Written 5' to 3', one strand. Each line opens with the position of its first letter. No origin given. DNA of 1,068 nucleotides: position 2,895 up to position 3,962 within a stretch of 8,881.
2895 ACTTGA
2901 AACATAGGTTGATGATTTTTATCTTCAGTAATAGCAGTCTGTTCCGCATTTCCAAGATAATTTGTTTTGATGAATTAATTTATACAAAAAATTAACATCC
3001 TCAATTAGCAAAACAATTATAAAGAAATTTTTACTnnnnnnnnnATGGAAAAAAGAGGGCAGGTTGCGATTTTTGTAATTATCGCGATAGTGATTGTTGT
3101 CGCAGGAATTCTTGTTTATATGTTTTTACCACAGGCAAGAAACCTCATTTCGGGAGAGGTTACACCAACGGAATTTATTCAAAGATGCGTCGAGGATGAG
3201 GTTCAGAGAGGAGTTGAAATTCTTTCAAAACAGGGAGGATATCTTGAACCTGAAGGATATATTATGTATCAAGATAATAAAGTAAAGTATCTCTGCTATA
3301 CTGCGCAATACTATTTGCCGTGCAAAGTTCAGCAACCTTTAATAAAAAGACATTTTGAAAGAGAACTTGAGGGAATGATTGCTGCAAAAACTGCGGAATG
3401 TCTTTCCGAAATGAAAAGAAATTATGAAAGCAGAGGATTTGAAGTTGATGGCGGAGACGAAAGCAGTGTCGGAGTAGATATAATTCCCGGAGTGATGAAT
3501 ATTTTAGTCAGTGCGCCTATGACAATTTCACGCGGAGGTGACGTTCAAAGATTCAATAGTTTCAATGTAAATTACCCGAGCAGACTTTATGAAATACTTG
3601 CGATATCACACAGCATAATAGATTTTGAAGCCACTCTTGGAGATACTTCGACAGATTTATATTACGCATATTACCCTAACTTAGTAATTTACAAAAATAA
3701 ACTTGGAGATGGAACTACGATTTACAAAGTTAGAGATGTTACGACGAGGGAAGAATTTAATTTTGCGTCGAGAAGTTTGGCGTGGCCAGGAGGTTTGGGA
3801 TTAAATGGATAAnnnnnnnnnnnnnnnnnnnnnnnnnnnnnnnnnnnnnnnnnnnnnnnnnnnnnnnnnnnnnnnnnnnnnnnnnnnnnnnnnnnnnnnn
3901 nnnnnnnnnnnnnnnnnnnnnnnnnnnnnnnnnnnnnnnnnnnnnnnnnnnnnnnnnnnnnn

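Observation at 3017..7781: Leaderless three-gene operon (pilin-like protein, 43-Cys secreted protein, polytopic Ig-repeat membrane protein): candidate uncharacterised archaeal surface apparatus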

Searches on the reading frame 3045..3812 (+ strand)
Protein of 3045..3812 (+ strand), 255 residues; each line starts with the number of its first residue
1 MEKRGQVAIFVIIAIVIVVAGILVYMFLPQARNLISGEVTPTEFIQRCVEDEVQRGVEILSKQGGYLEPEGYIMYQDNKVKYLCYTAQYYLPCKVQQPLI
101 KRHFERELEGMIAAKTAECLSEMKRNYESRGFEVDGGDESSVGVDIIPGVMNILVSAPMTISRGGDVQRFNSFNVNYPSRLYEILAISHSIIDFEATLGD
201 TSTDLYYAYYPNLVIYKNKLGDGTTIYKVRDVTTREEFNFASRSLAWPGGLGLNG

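Call 7: search_protein_families(library=pfam, proteins=[window:3045-3812:+], max_evalue=1)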
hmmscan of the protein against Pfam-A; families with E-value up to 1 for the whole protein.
window:3045-3812:+ (255 aa): 2 families
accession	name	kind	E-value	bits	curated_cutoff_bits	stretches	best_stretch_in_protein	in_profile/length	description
PF05545.16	FixQ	-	0.029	14.8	29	1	8-32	11-35/49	Cbb3-type cytochrome oxidase component FixQ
PF09913.15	DUF2142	-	0.33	10.1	30.1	1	4-37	347-382/395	Predicted membrane protein (DUF2142)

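Call 8: search_protein_families(library=ncbifam, proteins=[window:3045-3812:+], max_evalue=1)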
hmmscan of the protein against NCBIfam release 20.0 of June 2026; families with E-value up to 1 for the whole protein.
window:3045-3812:+ (255 aa): 1 family
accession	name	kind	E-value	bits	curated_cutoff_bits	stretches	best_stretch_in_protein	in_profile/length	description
TIGR00899.1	2A0120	subfamily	0.062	12.4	522.3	1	8-43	156-191/375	sugar efflux transporter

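Call 10: find_homologous_proteins(query=window:3045-3812:+)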
Query window:3045-3812:+ (255 aa): 312 proteins with E <= 0.001 among 752 candidates; the best 120 are listed.
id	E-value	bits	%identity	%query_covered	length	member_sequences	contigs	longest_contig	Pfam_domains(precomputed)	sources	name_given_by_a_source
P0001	7.6e-167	571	100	100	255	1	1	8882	-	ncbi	-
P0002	2.3e-106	373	63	100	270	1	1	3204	-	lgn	-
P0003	8.3e-105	368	63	100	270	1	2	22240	-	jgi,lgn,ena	-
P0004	2.9e-104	366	64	100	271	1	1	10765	-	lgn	-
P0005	1.4e-103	364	63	100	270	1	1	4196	-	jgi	jgi:hypothetical protein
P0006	2.7e-103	363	63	100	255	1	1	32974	-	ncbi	-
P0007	3.8e-100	353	62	99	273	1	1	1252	-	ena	-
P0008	4.1e-98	346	60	98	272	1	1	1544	-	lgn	-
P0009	6.1e-97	342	58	99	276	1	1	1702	-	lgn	-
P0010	2.4e-94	334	58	99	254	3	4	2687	-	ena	-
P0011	4.1e-92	326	56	100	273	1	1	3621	-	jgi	-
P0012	1.5e-90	321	55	98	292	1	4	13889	-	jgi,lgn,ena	-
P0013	2.1e-90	321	56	98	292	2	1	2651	-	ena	-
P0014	5.5e-89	316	55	100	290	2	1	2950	-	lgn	-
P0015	9.1e-89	315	52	99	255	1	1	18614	-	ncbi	ncbi:MAG: hypothetical protein ABIG28_01735 [archaeon]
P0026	1.1e-85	305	53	99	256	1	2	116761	-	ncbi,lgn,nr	ncbi:hypothetical protein HYV50_05415 [Candidatus Pacearchaeota archaeon]|nr:hypothetical protein [C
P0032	1.4e-84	302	51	100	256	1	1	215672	-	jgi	jgi:hypothetical protein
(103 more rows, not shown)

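Call 13: find_encoding_contigs(protein=P0032, flank=10000, max_places=1)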
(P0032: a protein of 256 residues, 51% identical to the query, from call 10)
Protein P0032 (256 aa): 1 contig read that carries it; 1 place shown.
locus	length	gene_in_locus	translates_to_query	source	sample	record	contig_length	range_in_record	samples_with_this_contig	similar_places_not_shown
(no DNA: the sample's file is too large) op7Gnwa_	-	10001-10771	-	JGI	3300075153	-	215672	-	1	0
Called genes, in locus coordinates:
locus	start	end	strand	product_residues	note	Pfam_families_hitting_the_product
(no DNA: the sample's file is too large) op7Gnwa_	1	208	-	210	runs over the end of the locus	PF02224:Cytidylate_kin, PF13189:Cytidylate_kin2, PF13238:AAA_18, PF01202:SKI (faint), PF13207:AAA_17 (faint)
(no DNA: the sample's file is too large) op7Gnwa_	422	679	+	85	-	-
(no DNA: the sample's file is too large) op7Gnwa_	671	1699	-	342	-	PF01594:AI-2E_transport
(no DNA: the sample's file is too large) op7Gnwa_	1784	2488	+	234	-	-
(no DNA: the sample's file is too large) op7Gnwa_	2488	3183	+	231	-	PF13489:Methyltransf_23 (weak), PF13847:Methyltransf_31, PF08241:Methyltransf_11, PF08242:Methyltransf_12, PF13649:Methyltransf_25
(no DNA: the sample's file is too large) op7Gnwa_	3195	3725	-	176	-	PF02572:CobA_CobO_BtuR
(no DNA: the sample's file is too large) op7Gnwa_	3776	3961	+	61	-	PF13412:HTH_24 (weak), PF04703:FaeA (weak)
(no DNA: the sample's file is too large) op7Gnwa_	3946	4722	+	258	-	-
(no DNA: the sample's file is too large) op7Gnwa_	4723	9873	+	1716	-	-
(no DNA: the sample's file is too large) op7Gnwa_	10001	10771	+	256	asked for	-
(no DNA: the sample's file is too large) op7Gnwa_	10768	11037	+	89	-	-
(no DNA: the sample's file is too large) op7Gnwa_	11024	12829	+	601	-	-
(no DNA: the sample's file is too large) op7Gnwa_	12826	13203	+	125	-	PF05168:HEPN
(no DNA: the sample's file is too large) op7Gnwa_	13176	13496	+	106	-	PF01909:NTP_transf_2 (weak), PF18765:Polbeta (weak)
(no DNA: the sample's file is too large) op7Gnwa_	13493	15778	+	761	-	-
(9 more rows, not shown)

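Call 14: find_encoding_contigs(protein=P0026, flank=10000, max_places=1)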
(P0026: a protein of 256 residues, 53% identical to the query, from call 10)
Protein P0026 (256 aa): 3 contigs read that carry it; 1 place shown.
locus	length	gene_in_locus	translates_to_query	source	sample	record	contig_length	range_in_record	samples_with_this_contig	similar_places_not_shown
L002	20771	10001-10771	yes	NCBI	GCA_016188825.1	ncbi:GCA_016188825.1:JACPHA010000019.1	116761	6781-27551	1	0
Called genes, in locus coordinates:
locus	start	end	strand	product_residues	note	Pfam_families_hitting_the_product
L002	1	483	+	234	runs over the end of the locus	-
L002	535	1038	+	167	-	-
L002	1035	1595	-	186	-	PF02572:CobA_CobO_BtuR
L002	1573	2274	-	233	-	PF09970:DUF2204 (weak), PF19502:DUF6036 (weak)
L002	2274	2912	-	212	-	-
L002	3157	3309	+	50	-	PF01402:RHH_1 (weak)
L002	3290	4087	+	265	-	-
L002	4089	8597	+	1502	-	PF19077:Big_13 (faint)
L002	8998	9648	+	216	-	PF03848:TehB, PF05401:NodS (weak), PF05175:MTS, PF13489:Methyltransf_23, PF13847:Methyltransf_31, PF13649:Methyltransf_25, PF08241:Methyltransf_11, PF08242:Methyltransf_12, +1 more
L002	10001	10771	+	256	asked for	-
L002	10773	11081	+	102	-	PF01909:NTP_transf_2, PF18765:Polbeta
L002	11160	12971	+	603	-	-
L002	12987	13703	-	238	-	PF24517:CBM96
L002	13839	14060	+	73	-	PF07927:HicA_toxin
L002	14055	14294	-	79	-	-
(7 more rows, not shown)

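Call 29: predict_structure(alignment_id=A2)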
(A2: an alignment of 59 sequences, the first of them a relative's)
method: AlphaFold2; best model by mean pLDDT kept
length: 255 residues; sequences in the alignment: 59
mean_pLDDT: 89.8   pTM: 0.80
mean pLDDT of the five models: 89.8, 88.1, 87.6, 86.2, 84.0
residues with pLDDT >= 90: 183; 70-90: 48; 50-70: 21; < 50: 3
segments of 3 or more residues with pLDDT < 50: none
pLDDT, mean of each block of 10 residues (from residue 1): 75 95 83 64 95 98 97 96 88 88 98 97 95 95 98 97 93 97 96 87 84 93 92 96 69 51
secondary structure, 60 per line:
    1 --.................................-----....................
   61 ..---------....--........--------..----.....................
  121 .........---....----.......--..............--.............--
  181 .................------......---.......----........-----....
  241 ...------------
elements in order: H3-35 H41-62 E72-75 E78-85 H100-129 E133-136 E141-147 E150-163 E166-178 H181-197 H204-209 E213-219 E224-231 E237-243

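Call 31: fold_search(model_id=the predicted structure, library=pdb)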
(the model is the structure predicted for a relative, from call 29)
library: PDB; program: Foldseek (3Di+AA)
matches with E <= 10: 1453; with E <= 0.001: 0
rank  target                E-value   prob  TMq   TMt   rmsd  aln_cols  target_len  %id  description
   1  6y2r_B                9.9e-03  0.21  0.12  0.10  18.8       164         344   10  Escherichia coli R255A RnlA endoribonuclease (single alanine mutant of RnlA) (released 2021-05-12)
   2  6y2p_A                1.0e-02  0.51  0.17  0.13  17.1       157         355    9  Escherichia coli RnlA-RnlB Toxin-Antitoxin System. (released 2021-04-14)
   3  8rkd_B                1.5e-02  0.23  0.10  0.07  17.7       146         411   14  TadA/CpaF with AMPPNP (released 2024-08-14)
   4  7r5v_P                1.6e-02  0.13  0.10  0.11  19.3       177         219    8  Structure of the human CCAN CENP-A alpha-satellite complex (released 2022-04-27)
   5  6y2r_A                2.4e-02  0.20  0.13  0.11  18.0       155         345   11  Escherichia coli R255A RnlA endoribonuclease (single alanine mutant of RnlA) (released 2021-05-12)
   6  6y2s_A                2.5e-02  0.21  0.14  0.12  17.8       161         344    9  Escherichia coli R318A RnlA endoribonuclease (single alanine mutant of RnlA) (released 2021-03-31)
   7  9ia2_B                2.9e-02  0.90  0.18  0.27  13.4       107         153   14  LpDEM from Escherichia coli (released 2025-12-10)
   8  6y2s_B                2.9e-02  0.33  0.15  0.12  16.0       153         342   10  Escherichia coli R318A RnlA endoribonuclease (single alanine mutant of RnlA) (released 2021-03-31)
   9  7oha_M                3.2e-02  0.60  0.12  0.24  12.3        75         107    8  nucleosome with TBP and TFIIA bound at SHL +2 (released 2021-07-28)
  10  8rj3_H                3.4e-02  0.51  0.15  0.28  16.4        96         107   11  Human RAD52 open ring conformation (released 2024-04-24)
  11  2gid_A                3.6e-02  0.09  0.11  0.14  16.4       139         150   10  Crystal structures of trypanosoma bruciei MRP1/MRP2 (released 2006-09-05)
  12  8bjm_B                3.8e-02  0.28  0.15  0.19  17.6       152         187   12  Human full length RAD52 undecamer. (released 2023-11-15)
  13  3taz_B                4.1e-02  0.38  0.12  0.08  15.6        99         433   14  Crystal structure of NurA bound to dAMP and manganese (released 2011-11-23)
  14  5jrb_A                4.1e-02  0.28  0.15  0.19  17.4       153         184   12  Rad52(1-212) K102A/K133A/E202A mutant (released 2016-08-10)
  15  5ezr                  4.1e-02  0.10  0.12  0.06  19.8       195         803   11  Crystal Structure of PVX_084705 bound to compound (released 2017-05-10)
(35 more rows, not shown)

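Call 37: search_solved_structures(query=A2, max_evalue=1)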
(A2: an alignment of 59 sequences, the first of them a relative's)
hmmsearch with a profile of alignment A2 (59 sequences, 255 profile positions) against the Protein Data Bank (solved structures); distinct sequences matched with E-value up to 1: 5.
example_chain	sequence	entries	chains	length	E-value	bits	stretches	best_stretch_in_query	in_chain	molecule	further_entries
1mjh_A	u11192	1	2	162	0.13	14.7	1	103-138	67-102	PROTEIN (ATP-BINDING DOMAIN OF PROTEIN MJ0577)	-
2lrh_A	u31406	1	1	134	0.29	13.6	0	112-142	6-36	De novo designed protein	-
2lci_A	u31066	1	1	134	0.31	13.4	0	112-142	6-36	Protein OR36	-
2lr0_A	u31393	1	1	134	0.46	12.9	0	112-145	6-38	P-loop ntpase fold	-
2jjq_A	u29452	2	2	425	0.6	12.5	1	73-175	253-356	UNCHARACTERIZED RNA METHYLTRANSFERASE PYRAB10780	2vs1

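Call 45: fold_search(model_id=the predicted structure, library=viral)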
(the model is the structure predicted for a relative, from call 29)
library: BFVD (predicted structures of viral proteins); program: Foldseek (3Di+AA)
matches with E <= 10: 1701; with E <= 0.001: 2
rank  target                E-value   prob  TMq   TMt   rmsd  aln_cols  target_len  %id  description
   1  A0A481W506            3.4e-04  0.80  0.18  0.12  16.9       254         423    7  Uncharacterized protein [Pseudomonas phage Psa21]
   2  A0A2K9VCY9            9.2e-04  0.63  0.17  0.20  14.5       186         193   12  Uncharacterized protein [Lactobacillus phage Bacchae]
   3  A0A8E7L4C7            2.5e-03  0.51  0.14  0.20  14.9       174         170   12  (no name in the UniProt tables at hand)
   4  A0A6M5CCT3            4.3e-03  0.28  0.15  0.04  19.9       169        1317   14  Tail protein [Vibrio phage Vc1]
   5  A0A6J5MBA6            4.5e-03  0.91  0.15  0.24   6.5        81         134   15  Uncharacterized protein [uncultured Caudovirales phage]
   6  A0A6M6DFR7            5.4e-03  0.41  0.13  0.12  17.0       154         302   10  (no name in the UniProt tables at hand)
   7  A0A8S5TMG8            5.4e-03  0.20  0.09  0.12  16.7       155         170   12  Uncharacterized protein [Podoviridae sp. cttot15]
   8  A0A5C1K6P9            6.5e-03  0.60  0.15  0.13  15.0       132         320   11  Uncharacterized protein [Pseudomonas phage vB_PaeM_PS119XW]
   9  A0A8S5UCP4            9.8e-03  0.77  0.18  0.20  18.8       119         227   12  Transcription initiation factor IIE, alpha FINGER, Transcription [Siphoviridae sp. ctgN495]
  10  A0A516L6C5            1.0e-02  0.14  0.11  0.12  15.5       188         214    6  (no name in the UniProt tables at hand)
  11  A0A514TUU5            1.4e-02  0.33  0.15  0.18  19.6       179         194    9  Uncharacterized protein [Aeromonas phage PS1]
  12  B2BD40                1.5e-02  0.21  0.12  0.11  12.6       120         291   12  Heat shock 70-like protein (Fragment) [Pineapple mealybug wilt-associated virus 3]
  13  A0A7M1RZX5            2.2e-02  0.35  0.11  0.19  10.2        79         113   10  Uncharacterized protein [uncultured phage cr85_1]
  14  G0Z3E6                2.4e-02  0.20  0.13  0.12  12.7       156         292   12  Heat shock protein 70 (Fragment) [Tomato chlorosis virus]
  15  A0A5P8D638            2.5e-02  0.14  0.10  0.15  17.5       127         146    7  (no name in the UniProt tables at hand)
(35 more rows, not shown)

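Call 66: search_protein_representatives(alignment_id=A2)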
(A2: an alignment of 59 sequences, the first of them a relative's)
Query: 59 sequences, 255 profile positions. Proteins with E-value up to 0.001 (for the whole library): 5352; up to 1e-10: 1657; up to 1e-30: 513. The best 150 are listed.
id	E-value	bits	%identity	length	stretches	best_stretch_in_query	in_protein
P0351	7.4e-106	369.4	-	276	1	2-251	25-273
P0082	3.1e-101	354.2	-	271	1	3-254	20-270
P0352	4.5e-99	347.2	-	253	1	2-253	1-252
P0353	3.5e-91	321.3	-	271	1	1-252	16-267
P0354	5.4e-91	320.7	-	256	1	3-251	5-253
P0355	1.1e-85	303.3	-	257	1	2-252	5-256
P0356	2.6e-85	302.1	-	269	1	3-254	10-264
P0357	3.5e-84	298.4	-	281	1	3-253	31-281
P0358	7.4e-84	297.3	-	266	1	2-253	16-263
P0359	5.2e-83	294.5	-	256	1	2-253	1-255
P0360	8.7e-83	293.8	-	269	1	2-250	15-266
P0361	1.6e-82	293.0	-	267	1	4-253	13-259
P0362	5.3e-82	291.2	-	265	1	4-252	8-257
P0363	1.6e-81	289.7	-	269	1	2-250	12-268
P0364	1.6e-81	289.7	-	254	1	3-253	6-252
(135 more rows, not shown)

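Call 77: search_protein_families(library=phrogs, proteins=[window:3045-3812:+], max_evalue=0.01)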
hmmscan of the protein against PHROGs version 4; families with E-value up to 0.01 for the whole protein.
window:3045-3812:+ (255 aa): 0 families

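Call 78: search_protein_families(library=pfam, alignment_id=A2, max_evalue=0.1)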
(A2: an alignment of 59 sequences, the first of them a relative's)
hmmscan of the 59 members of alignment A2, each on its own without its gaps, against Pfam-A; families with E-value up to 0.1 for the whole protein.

A. member 1, P0001 (255 aa): 1 family
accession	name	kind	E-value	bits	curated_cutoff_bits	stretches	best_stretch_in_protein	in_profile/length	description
PF05545.16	FixQ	-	0.029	14.8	29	1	8-32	11-35/49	Cbb3-type cytochrome oxidase component FixQ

B. families by the number of members that match (of 59 scanned): 28 families (the first 25 are shown)
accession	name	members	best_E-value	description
PF20077.4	CcmD_alt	4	0.0049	CcmD family protein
PF17280.7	DUF5345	4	0.038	Family of unknown function (DUF5345)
PF23489.1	V-ATPase_su_f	3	0.026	V-type proton ATPase subunit f-like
PF12216.13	m04gp34like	3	0.03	Immune evasion protein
PF12098.13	DUF3574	2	0.0071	Protein of unknown function (DUF3574)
PF08804.16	gp32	2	0.016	gp32 DNA binding protein like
PF05545.16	FixQ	2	0.029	Cbb3-type cytochrome oxidase component FixQ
PF23346.1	DUF7087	1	0.01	Integral membrane domain of unknown function (DUF7087)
PF25630.1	Phycodna_minor_capsid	1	0.026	Phycodnaviridae minor capsid protein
PF19613.4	DUF6118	1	0.033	Family of unknown function (DUF6118)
PF13347.12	MFS_2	1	0.036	MFS/sugar transport protein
PF04558.20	tRNA_synt_1c_R1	1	0.038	Glutaminyl-tRNA synthetase, non-specific RNA binding region part 1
PF20956.2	DUF4931_C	1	0.038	Domain of unknown function (DUF4931) C-terminal domain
PF13396.11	PLDc_N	1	0.038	Phospholipase_D-nuclease N-terminal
PF00689.26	Cation_ATPase_C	1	0.039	Cation transporting ATPase, C-terminus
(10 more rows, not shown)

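Call 90: list_cluster_members(proteins=[P0001, P0231, P0121])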
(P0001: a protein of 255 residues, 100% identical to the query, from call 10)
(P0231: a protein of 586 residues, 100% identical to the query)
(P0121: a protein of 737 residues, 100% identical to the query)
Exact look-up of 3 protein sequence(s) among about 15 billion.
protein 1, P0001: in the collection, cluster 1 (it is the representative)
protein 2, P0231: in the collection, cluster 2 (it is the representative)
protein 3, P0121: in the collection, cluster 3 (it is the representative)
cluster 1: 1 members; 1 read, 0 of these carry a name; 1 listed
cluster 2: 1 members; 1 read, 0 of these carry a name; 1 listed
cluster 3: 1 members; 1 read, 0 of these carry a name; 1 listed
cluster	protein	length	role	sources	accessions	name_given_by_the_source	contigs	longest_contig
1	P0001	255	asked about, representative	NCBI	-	-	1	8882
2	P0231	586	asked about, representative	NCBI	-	-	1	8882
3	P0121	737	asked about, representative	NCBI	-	-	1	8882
